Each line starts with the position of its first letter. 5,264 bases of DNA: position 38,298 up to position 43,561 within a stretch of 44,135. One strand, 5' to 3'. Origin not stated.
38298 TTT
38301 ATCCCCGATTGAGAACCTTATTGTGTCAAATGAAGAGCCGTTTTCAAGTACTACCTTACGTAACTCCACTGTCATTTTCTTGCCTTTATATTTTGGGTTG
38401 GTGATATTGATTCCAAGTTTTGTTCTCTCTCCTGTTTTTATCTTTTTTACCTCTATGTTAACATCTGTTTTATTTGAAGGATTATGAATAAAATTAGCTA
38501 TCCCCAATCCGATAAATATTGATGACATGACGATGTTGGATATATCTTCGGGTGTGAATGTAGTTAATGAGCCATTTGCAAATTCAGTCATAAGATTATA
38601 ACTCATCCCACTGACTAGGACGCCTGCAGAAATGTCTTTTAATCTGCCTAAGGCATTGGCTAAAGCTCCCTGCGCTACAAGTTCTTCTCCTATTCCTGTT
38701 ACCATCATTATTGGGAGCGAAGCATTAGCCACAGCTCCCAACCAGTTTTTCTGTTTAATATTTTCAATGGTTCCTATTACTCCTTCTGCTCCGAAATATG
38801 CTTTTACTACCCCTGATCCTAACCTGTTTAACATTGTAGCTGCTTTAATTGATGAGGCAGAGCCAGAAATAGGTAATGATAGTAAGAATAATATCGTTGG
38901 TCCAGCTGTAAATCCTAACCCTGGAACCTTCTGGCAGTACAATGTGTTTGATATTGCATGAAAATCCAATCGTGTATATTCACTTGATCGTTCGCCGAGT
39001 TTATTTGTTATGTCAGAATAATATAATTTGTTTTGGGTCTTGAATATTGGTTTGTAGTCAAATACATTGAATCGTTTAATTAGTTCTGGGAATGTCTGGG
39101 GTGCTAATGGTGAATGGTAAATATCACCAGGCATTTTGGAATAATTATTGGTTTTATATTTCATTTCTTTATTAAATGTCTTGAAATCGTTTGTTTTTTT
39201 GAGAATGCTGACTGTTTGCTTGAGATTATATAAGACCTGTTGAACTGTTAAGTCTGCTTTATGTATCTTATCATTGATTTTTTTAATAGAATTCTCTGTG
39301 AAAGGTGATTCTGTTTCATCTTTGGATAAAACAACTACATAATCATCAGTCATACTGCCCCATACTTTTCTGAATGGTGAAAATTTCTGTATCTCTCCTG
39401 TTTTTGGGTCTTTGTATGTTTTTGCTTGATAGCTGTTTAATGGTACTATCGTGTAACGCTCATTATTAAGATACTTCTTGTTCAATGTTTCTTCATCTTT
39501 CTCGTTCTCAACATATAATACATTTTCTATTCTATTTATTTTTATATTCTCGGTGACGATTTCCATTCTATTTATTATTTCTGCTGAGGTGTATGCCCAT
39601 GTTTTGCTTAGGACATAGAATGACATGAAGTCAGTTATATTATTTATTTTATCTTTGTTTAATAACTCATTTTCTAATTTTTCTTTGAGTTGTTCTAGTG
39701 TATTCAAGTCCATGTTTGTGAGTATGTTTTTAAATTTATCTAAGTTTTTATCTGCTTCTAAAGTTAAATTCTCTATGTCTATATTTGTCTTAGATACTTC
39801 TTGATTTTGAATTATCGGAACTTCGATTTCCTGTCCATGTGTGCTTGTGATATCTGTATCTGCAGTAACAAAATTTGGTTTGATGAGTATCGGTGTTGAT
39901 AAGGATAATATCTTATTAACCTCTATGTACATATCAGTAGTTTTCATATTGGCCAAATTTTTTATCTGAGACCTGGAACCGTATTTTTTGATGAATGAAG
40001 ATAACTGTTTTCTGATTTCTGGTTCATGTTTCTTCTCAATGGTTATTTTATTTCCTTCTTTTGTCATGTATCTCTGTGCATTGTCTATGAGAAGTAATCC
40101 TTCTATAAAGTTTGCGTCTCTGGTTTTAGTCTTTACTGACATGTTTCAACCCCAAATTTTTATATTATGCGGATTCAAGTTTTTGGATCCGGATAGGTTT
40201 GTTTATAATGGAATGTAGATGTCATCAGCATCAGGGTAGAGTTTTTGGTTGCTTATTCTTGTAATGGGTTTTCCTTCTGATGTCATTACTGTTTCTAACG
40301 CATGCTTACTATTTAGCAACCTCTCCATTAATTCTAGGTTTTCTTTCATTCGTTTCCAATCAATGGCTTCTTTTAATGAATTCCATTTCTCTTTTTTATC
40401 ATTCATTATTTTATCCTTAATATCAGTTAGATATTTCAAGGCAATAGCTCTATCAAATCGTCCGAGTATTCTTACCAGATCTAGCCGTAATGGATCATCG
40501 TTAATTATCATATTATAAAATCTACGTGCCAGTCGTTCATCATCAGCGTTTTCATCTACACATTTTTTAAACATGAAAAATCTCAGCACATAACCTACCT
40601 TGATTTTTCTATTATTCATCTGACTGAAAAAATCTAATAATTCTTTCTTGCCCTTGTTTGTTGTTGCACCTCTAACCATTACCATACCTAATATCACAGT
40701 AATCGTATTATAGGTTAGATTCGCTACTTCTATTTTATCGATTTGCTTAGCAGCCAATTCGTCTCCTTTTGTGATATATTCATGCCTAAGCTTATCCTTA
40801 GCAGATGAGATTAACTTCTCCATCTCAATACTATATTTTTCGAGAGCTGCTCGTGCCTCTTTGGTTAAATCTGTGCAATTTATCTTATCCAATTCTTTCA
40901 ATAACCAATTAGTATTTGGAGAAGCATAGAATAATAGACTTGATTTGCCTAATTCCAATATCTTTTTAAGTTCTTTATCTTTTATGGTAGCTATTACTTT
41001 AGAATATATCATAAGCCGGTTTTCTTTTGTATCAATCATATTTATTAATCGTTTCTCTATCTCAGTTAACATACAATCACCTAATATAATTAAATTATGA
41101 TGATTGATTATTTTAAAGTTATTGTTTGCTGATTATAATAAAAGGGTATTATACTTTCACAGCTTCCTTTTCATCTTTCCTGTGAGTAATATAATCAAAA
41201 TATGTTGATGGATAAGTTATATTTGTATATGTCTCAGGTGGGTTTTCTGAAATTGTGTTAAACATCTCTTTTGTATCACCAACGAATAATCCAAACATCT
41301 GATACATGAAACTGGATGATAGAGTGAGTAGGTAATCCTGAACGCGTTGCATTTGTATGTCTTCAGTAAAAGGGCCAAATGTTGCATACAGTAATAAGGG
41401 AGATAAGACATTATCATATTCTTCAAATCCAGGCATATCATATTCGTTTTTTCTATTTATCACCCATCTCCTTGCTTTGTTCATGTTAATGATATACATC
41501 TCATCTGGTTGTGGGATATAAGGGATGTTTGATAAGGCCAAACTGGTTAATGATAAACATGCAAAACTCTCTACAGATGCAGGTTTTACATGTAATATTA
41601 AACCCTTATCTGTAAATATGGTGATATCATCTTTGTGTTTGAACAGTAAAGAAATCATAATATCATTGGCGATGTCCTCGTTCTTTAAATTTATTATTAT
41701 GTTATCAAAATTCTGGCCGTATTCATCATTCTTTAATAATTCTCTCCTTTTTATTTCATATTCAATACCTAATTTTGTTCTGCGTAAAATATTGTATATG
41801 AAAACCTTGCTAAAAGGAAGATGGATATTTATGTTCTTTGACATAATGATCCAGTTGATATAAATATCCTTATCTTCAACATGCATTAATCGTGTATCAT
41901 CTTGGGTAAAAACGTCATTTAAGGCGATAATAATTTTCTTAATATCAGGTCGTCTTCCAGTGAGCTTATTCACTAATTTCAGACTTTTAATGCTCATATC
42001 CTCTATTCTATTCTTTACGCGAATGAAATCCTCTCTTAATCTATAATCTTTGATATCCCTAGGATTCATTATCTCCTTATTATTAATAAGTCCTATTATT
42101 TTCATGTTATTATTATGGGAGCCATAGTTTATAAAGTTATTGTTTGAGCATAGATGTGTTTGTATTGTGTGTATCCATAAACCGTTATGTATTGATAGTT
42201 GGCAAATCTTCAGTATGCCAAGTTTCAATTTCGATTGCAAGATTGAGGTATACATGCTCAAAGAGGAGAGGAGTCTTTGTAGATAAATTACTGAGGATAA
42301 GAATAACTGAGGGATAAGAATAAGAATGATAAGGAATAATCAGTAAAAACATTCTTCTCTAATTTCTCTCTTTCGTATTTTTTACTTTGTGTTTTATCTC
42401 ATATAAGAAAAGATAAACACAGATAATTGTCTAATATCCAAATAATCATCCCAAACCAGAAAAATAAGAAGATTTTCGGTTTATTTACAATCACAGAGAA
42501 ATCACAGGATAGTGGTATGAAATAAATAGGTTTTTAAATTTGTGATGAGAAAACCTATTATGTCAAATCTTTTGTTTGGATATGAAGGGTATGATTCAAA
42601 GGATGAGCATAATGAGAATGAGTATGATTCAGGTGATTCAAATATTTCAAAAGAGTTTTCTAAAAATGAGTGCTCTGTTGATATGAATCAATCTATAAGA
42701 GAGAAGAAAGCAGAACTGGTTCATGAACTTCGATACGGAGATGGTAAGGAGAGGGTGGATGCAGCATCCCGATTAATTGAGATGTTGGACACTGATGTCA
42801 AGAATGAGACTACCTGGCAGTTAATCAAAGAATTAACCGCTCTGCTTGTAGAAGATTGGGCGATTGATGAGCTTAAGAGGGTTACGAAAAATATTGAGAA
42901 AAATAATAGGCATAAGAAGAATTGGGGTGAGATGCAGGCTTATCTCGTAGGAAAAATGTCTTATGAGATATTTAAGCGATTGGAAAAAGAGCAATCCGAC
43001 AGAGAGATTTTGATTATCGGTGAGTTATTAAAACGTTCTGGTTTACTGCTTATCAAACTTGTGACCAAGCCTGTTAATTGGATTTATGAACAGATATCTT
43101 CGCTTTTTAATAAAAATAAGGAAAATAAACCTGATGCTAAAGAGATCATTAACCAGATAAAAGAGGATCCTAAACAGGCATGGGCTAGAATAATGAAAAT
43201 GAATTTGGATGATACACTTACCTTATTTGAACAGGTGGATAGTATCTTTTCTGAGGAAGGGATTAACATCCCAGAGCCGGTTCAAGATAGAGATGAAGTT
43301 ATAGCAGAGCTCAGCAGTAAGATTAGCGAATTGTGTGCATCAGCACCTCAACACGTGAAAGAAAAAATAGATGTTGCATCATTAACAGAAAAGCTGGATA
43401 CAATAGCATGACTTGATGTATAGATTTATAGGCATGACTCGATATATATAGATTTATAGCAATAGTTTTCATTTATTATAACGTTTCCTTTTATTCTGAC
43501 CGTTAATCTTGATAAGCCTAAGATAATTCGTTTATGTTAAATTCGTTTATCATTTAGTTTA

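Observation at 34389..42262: Co-directional four-gene orphan cluster centred on a 1638-aa protein: best candidate for an undescribed system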

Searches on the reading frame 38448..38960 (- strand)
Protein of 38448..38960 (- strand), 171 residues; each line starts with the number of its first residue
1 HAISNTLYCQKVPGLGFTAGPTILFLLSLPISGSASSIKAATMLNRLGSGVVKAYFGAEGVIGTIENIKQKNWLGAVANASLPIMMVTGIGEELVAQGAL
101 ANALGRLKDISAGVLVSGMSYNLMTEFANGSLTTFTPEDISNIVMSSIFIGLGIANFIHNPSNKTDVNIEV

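Call 86: search_protein_families(library=pfam, proteins=[window:38448-38960:-], max_evalue=10)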
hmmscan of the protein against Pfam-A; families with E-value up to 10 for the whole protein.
seq(171 aa): 1 family
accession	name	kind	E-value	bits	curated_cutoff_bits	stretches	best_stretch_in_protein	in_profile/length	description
PF02517.21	Rce1-like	-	0.013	16.2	22.4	1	82-125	9-52/93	Type II CAAX prenyl endopeptidase Rce1-like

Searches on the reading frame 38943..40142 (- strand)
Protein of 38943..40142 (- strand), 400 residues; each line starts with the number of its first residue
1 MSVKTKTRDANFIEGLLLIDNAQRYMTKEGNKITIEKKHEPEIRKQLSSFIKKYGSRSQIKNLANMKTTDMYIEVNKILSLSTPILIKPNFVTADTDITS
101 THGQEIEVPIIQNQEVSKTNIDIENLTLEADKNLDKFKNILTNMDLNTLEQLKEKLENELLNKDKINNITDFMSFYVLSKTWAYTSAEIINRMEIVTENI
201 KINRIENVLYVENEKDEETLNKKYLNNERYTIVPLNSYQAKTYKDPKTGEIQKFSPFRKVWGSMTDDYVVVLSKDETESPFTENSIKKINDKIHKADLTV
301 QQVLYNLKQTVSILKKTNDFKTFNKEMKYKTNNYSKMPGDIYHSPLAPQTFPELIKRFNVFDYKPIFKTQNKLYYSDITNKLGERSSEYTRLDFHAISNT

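Call 35: search_protein_families(library=pfam, proteins=[window:38943-40142:-], max_evalue=10)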
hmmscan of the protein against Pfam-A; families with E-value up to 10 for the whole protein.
window:38943-40142:- (400 aa): 0 families

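Call 104: search_solved_structures(query=A9, max_evalue=10)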
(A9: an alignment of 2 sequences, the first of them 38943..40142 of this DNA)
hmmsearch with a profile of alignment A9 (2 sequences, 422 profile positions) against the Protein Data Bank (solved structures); distinct sequences matched with E-value up to 10: 2.
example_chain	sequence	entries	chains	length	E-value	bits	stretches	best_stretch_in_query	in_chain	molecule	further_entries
5il7_A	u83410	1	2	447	0.04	15.9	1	169-268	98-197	Rab family protein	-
9y6s_5o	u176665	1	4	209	0.62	12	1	110-223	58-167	Dynein axonemal light chain 1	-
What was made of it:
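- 38943..40142 (-): Giant aa 1-400: N-terminal domain with no recognisable family. There is no Pfam or PDB match (calls 35, 104).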

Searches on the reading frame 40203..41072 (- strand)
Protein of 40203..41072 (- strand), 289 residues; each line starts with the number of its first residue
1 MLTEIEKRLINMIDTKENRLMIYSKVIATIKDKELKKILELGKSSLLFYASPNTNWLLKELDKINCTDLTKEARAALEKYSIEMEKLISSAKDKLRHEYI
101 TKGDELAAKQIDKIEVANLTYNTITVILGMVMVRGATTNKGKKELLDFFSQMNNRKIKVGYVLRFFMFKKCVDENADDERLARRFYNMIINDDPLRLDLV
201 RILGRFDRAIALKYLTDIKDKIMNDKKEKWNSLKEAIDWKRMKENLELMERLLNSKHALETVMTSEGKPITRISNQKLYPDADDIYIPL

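Call 4: search_protein_families(library=pfam, proteins=[window:40203-41072:-], max_evalue=1)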
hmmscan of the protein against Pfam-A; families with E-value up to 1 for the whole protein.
window:40203-41072:- (289 aa): 2 families
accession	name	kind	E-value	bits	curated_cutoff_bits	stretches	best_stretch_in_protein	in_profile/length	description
PF09565.16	RE_NgoFVII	-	0.033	13.9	23.8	1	107-166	30-91/162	NgoFVII restriction endonuclease N-terminal PLD domain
PF19379.4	DUF5954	-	0.24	11.1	22.8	1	68-125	217-275/297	Family of unknown function (DUF5954)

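Call 23: find_encoding_contigs(protein=window:40203-41072:-, flank=10000, max_places=10)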
Protein window:40203-41072:- (289 aa): 18 contigs read that carry it; 10 places shown.
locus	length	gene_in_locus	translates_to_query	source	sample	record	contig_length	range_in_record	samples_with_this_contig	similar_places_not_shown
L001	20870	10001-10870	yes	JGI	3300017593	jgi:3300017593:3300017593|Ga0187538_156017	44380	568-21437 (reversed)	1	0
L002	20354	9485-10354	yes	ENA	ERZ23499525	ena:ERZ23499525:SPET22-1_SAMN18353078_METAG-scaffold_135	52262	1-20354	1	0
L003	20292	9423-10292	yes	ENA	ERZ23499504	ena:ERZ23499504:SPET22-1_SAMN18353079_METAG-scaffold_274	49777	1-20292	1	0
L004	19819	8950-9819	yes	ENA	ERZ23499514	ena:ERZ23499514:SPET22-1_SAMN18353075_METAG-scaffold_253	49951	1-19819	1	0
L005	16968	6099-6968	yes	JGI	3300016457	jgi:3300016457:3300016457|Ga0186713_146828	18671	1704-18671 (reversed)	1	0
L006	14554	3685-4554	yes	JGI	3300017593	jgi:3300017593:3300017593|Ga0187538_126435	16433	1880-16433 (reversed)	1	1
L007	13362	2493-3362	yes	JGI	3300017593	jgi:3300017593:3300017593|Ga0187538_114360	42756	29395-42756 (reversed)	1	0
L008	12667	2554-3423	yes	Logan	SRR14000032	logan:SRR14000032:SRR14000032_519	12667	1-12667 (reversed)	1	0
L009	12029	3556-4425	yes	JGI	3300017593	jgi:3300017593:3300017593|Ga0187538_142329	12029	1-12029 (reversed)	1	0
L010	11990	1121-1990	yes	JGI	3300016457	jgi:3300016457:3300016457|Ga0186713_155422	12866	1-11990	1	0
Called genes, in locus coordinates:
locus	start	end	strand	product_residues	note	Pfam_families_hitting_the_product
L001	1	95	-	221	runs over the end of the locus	-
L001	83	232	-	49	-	-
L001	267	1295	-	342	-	-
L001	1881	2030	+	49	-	-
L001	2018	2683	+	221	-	-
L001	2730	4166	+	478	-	PF02518:HATPase_c (weak), PF13589:HATPase_c_3, PF01119:DNA_mis_repair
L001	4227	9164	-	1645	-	-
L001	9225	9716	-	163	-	-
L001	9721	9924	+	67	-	-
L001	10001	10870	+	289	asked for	-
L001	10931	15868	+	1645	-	-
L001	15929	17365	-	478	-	PF02518:HATPase_c (weak), PF13589:HATPase_c_3, PF01119:DNA_mis_repair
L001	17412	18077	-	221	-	-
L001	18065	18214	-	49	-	-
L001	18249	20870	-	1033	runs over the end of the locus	-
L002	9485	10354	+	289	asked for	-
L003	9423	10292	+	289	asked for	-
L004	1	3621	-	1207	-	?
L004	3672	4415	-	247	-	PF13481:AAA_25 (weak), PF06745:ATPase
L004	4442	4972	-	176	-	-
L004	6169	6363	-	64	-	-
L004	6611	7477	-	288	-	-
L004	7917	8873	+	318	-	-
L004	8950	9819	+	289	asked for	-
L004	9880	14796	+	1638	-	-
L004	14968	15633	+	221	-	-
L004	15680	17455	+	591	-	PF02518:HATPase_c (weak), PF13589:HATPase_c_3, PF01119:DNA_mis_repair, PF08676:MutL_C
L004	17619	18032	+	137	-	PF00085:Thioredoxin, PF13098:Thioredoxin_2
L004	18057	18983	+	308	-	PF01946:Thi4 (faint), PF03486:HI0933_like (faint), PF07992:Pyr_redox_2, PF12831:FAD_oxidored (faint), PF13738:Pyr_redox_3, PF00070:Pyr_redox (weak)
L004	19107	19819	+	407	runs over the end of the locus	PF02812:ELFV_dehydrog_N, PF00208:ELFV_dehydrog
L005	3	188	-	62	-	?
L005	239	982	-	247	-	PF13481:AAA_25 (weak), PF06745:ATPase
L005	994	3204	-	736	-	-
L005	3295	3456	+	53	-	-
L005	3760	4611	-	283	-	-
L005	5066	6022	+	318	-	-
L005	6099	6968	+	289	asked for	-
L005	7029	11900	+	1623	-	-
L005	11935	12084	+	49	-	-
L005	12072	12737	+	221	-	-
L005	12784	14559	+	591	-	PF02518:HATPase_c (weak), PF13589:HATPase_c_3, PF01119:DNA_mis_repair, PF08676:MutL_C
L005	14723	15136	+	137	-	PF00085:Thioredoxin, PF13098:Thioredoxin_2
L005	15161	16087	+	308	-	PF01946:Thi4 (faint), PF03486:HI0933_like (faint), PF07992:Pyr_redox_2, PF12831:FAD_oxidored (faint), PF13738:Pyr_redox_3, PF00070:Pyr_redox (weak)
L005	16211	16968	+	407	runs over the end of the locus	PF02812:ELFV_dehydrog_N, PF00208:ELFV_dehydrog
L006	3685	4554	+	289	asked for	-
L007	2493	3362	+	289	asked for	-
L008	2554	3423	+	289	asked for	-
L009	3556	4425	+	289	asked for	-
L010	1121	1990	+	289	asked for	-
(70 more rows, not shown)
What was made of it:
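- Tried and rejected: Looking up gene B instead gave 10 loci (call 23). *The G+T tract encodes a small hydrophobic peptide*, as some gene callers annotate (49 aa, call 23).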

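Call 27: search_protein_families(library=padloc, proteins=[window:40203-41072:-], max_evalue=1)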
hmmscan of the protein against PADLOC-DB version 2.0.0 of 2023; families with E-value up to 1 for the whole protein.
window:40203-41072:- (289 aa): 0 families

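Call 28: search_protein_families(library=phrogs, proteins=[window:40203-41072:-], max_evalue=1)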
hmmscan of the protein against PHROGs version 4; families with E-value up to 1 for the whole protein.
window:40203-41072:- (289 aa): 0 families

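Call 78: search_solved_structures(query=A6, max_evalue=10, show_alignments=1)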
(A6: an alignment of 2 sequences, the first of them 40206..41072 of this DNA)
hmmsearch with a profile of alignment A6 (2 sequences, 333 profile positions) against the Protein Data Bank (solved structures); distinct sequences matched with E-value up to 10: 0.

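Call 80: search_protein_families(library=ncbifam, proteins=[window:40203-41072:-], max_evalue=1)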
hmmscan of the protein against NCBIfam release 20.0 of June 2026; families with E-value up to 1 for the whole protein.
window:40203-41072:- (289 aa): 0 families

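Call 90: search_protein_families(library=pfam, proteins=[L004:3672-4415:-, L004:4442-4972:-, L005:994-3204:-, L004:1-3621:-], max_evalue=0.1)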
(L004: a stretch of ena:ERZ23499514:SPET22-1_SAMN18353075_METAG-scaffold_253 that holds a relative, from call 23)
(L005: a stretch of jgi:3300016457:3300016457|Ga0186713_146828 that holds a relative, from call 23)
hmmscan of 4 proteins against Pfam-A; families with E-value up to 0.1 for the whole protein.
L004:3672-4415:- (247 aa): 9 families
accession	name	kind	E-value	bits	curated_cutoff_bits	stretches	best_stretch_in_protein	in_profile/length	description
PF06745.19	ATPase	-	2.6e-56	191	26.6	2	9-144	1-147/231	KaiC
PF13481.12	AAA_25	-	1.2e-06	28.7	27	1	15-127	21-153/195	AAA domain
PF00154.27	RecA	-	0.00056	19.9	27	1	4-135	28-148/262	recA bacterial DNA recombination protein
PF09848.15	SLFN-g3_helicase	-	0.0018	18.1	24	1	28-51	2-25/354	Schlafen group 3, DNA/RNA helicase domain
PF05625.17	PAXNEB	-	0.0093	15.5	28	1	9-33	19-43/366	PAXNEB protein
PF03796.21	DnaB_C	-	0.011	15.5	27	1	9-68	2-61/255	DnaB-like helicase C terminal domain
PF08423.17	Rad51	-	0.016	15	22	1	8-43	7-42/244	Rad51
PF13479.12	AAA_24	-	0.044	14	27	1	29-130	4-77/195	AAA domain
PF13245.12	AAA_19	-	0.081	13.5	25.1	0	27-42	11-26/134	AAA domain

L004:4442-4972:- (176 aa): 2 families
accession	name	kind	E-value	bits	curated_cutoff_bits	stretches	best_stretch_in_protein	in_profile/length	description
PF07331.16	TctB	-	0.0053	17.4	29.1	1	81-148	35-99/137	Tripartite tricarboxylate transporter TctB family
PF09323.15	DUF1980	-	0.0069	17.3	25.9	1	79-132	40-93/110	DUF1980 N-terminal domain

L005:994-3204:- (736 aa): 2 families
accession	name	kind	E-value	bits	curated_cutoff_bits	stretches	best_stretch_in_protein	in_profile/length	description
PF07331.16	TctB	-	0.07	13.7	29.1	0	649-716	35-99/137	Tripartite tricarboxylate transporter TctB family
PF09323.15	DUF1980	-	0.095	13.6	25.9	0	647-700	40-93/110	DUF1980 N-terminal domain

L004:1-3621:- (1207 aa): 2 families
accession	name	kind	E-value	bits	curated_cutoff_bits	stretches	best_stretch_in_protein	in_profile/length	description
PF01839.29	FG-GAP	-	1.2e-05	25.5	22.1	2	120-143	7-36/37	FG-GAP repeat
PF13517.12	FG-GAP_3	-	0.00035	21.6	26.9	1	58-133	3-61/61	FG-GAP-like repeat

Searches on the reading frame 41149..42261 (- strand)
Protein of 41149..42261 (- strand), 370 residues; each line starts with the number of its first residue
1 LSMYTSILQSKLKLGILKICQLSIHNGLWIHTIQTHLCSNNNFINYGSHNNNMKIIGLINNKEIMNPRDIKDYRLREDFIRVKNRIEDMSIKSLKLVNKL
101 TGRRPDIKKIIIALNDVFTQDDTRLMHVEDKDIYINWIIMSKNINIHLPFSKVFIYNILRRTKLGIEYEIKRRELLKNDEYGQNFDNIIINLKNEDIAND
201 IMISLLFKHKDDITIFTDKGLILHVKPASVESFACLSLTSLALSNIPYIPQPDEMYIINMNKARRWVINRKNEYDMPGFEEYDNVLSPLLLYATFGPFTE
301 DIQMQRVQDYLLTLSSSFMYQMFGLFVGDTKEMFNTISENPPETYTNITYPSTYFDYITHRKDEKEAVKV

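Call 4: search_protein_families(library=pfam, proteins=[window:41149-42261:-], max_evalue=1)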
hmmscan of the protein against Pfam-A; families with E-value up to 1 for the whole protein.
window:41149-42261:- (370 aa): 0 families

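Call 27: search_protein_families(library=padloc, proteins=[window:41149-42261:-], max_evalue=1)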
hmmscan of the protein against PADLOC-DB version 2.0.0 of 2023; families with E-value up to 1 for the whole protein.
window:41149-42261:- (370 aa): 0 families

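Call 28: search_protein_families(library=phrogs, proteins=[window:41149-42261:-], max_evalue=1)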
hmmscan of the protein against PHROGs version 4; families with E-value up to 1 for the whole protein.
window:41149-42261:- (370 aa): 0 families

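Call 79: search_solved_structures(query=window:41152-42105:-, max_evalue=10, show_alignments=1)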
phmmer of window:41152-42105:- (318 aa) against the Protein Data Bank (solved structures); distinct sequences matched with E-value up to 10: 2.
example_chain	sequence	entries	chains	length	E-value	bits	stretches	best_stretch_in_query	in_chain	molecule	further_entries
6jt0_A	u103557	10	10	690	1.1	11.8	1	185-253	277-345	Guanylate cyclase soluble subunit alpha-1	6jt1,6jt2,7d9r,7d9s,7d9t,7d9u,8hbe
6ndi_A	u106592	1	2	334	1.2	11.8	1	131-201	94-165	Transcriptional regulator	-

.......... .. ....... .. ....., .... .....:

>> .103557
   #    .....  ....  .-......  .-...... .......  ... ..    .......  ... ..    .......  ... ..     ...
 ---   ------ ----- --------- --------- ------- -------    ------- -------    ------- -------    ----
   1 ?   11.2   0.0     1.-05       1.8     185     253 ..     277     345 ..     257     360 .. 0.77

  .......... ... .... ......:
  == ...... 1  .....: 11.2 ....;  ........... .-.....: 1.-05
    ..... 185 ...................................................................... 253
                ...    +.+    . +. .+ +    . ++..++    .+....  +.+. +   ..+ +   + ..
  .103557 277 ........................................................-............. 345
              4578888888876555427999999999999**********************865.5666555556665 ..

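Call 80: search_protein_families(library=ncbifam, proteins=[window:41149-42105:-], max_evalue=1)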
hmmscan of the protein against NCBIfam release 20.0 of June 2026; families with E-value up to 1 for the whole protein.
window:41149-42105:- (318 aa): 1 family
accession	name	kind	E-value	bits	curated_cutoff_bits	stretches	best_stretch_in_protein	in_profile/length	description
NF045716.1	sulf_resp_HmcE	equivalog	0.03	14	275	1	58-121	151-216/226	sulfate respiration complex protein HmcE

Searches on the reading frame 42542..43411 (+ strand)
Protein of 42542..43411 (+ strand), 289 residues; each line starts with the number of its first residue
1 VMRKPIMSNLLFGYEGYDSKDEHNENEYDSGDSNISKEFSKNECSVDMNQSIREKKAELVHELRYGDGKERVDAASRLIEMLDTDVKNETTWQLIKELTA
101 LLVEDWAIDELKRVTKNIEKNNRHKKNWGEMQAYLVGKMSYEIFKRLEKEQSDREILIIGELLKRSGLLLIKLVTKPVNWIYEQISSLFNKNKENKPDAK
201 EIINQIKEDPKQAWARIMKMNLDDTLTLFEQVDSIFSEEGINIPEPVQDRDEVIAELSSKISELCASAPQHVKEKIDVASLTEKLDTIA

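Call 4: search_protein_families(library=pfam, proteins=[window:42542-43411:+], max_evalue=1)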
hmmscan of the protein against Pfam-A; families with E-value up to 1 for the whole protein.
window:42542-43411:+ (289 aa): 3 families
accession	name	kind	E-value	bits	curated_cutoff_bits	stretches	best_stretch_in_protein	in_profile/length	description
PF05181.18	XPA_C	-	0.0013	19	25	1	110-135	20-47/51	XPA protein C-terminus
PF15176.11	LRR19-TM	-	0.0086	16.6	27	1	174-253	35-111/115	Leucine-rich repeat family 19 TM domain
PF22281.1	DUF6959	-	0.34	11.6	27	0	50-89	36-75/88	Family of unknown function (DUF6959)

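Call 27: search_protein_families(library=padloc, proteins=[window:42542-43411:+], max_evalue=1)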
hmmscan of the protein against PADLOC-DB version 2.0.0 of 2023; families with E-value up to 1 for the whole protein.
window:42542-43411:+ (289 aa): 3 families
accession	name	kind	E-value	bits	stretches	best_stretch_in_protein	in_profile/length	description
PDLC04394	PDC-M07B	-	0.00036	18.9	1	64-129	58-116/154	-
PDLC04398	PDC-M07B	-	0.0011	17.1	1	65-121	28-83/127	-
PDLC04395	PDC-M07B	-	0.0015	16.6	1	65-124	59-118/161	-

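Call 28: search_protein_families(library=phrogs, proteins=[window:42542-43411:+], max_evalue=1)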
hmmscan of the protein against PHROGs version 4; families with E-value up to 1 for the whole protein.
window:42542-43411:+ (289 aa): 4 families
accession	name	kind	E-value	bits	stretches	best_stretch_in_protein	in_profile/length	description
phrog_38259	-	head and packaging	0.0049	18.1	1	35-135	9-103/111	head scaffolding protein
phrog_21067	-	unknown function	0.03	16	1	80-113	11-44/72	-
phrog_33873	-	unknown function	0.085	13.4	1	7-82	3-81/191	-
phrog_1365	-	unknown function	0.32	12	0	127-153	96-122/127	-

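Call 80: search_protein_families(library=ncbifam, proteins=[window:42542-43411:+], max_evalue=1)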
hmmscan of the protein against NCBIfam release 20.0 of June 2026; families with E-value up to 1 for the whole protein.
window:42542-43411:+ (289 aa): 2 families
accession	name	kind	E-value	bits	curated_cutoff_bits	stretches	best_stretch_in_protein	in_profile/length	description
TIGR00598.1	rad14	equivalog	0.0063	16.2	113.15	1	102-142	45-85/171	XPA/Rad14 family DNA repair protein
NF047653.1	OMPLoa22Lepto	equivalog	0.064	12.9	300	1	19-109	16-107/183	OmpA family outer membrane lipoprotein Loa22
